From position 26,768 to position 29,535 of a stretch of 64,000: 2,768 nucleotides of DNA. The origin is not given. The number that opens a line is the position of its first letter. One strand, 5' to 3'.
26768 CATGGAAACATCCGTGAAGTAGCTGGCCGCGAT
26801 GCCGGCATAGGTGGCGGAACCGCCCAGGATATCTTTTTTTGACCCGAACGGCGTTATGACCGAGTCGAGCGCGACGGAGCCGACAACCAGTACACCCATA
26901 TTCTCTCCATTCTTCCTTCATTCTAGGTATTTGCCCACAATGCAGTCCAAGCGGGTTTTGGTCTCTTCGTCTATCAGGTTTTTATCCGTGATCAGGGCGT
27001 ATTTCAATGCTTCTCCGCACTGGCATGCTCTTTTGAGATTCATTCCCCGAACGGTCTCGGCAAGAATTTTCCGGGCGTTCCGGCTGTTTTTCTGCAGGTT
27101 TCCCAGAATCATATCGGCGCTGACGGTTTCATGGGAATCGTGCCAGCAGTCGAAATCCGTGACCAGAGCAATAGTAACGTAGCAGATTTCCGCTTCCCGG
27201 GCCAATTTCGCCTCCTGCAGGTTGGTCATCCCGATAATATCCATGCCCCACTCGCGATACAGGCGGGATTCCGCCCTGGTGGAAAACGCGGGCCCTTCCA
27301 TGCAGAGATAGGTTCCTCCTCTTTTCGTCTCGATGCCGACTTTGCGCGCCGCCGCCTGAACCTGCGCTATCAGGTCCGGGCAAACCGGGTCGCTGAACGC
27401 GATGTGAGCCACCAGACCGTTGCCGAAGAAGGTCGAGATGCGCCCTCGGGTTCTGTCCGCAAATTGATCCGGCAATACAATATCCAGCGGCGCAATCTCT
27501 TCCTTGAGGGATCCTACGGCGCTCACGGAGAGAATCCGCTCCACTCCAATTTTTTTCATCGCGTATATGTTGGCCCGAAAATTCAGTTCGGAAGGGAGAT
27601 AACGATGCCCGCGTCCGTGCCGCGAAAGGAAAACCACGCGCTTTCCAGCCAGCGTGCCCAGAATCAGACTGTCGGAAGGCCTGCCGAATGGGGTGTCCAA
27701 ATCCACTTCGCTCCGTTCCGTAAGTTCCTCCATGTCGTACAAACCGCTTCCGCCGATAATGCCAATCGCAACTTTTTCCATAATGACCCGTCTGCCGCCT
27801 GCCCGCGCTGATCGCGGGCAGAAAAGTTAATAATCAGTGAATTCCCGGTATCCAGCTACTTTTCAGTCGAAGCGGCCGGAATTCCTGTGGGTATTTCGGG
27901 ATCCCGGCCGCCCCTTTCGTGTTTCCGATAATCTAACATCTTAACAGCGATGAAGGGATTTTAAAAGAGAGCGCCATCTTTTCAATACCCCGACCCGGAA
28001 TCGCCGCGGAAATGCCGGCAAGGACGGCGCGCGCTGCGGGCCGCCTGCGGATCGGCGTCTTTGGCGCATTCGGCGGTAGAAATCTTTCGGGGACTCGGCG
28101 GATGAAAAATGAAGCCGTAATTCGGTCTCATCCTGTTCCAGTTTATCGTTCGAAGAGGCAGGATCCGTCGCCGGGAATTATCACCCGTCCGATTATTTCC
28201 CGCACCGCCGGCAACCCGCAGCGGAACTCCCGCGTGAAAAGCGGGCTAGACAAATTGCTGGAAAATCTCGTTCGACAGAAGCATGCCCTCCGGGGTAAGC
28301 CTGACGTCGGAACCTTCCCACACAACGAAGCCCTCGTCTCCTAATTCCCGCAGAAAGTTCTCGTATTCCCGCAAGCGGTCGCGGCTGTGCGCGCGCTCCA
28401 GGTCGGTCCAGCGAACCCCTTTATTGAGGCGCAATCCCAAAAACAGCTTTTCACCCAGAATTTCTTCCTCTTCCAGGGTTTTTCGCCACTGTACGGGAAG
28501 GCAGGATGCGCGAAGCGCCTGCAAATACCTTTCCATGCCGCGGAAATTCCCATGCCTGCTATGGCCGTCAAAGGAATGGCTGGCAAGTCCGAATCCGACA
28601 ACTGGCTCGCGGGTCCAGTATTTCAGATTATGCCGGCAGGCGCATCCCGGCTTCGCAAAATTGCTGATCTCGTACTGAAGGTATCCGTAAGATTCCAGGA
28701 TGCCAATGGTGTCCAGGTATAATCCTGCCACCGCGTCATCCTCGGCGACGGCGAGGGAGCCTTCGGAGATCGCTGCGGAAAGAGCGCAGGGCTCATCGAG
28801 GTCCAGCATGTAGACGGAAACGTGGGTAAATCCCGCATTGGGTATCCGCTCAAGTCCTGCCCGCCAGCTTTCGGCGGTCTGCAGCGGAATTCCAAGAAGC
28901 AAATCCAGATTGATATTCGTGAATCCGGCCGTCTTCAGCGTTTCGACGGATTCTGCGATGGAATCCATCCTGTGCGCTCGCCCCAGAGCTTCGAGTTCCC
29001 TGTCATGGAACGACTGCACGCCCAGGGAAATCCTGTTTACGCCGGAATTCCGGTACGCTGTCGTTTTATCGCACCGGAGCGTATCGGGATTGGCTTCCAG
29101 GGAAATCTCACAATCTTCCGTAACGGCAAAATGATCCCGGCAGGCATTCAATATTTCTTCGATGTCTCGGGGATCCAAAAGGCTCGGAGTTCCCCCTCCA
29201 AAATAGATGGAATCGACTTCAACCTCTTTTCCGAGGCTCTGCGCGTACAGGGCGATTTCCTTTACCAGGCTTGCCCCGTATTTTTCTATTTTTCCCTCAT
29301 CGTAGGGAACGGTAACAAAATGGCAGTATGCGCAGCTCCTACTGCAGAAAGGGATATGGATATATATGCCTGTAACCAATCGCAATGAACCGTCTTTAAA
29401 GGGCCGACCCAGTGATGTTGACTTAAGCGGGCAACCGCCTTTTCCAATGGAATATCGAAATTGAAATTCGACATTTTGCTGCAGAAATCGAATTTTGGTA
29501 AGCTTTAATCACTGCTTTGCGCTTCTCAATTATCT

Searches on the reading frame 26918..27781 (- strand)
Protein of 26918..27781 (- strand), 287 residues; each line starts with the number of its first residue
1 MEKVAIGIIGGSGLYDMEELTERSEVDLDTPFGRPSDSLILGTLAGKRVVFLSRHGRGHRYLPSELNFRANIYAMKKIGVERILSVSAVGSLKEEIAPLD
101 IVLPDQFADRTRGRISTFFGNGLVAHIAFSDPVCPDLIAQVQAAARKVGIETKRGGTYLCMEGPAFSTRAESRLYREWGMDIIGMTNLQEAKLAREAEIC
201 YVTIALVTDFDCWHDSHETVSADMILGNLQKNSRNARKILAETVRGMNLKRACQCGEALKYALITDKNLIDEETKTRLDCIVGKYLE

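Call 87: search_protein_families(library=pfam, proteins=[window:26918-27781:-], max_evalue=0.00001)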
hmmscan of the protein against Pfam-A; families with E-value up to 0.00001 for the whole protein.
window:26918-27781:- (287 aa): 1 family
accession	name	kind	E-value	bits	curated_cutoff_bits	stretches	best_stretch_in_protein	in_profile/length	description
PF01048.26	PNP_UDP_1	-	2.6e-47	161.6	25.1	1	6-244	2-232/233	Phosphorylase superfamily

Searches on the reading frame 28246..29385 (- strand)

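Call 88: search_protein_families(library=pfam, proteins=[window:28246-29385:-], max_evalue=0.00001)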
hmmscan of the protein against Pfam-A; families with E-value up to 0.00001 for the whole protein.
window:28246-29385:- (379 aa): 2 families
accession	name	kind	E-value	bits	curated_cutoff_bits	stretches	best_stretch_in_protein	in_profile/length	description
PF04055.27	Radical_SAM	-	4.1e-23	82.8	29.5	1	8-175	1-160/166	Radical SAM superfamily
PF06969.22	HemN_C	-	2.1e-08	34.5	24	1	304-370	1-67/67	HemN C-terminal domain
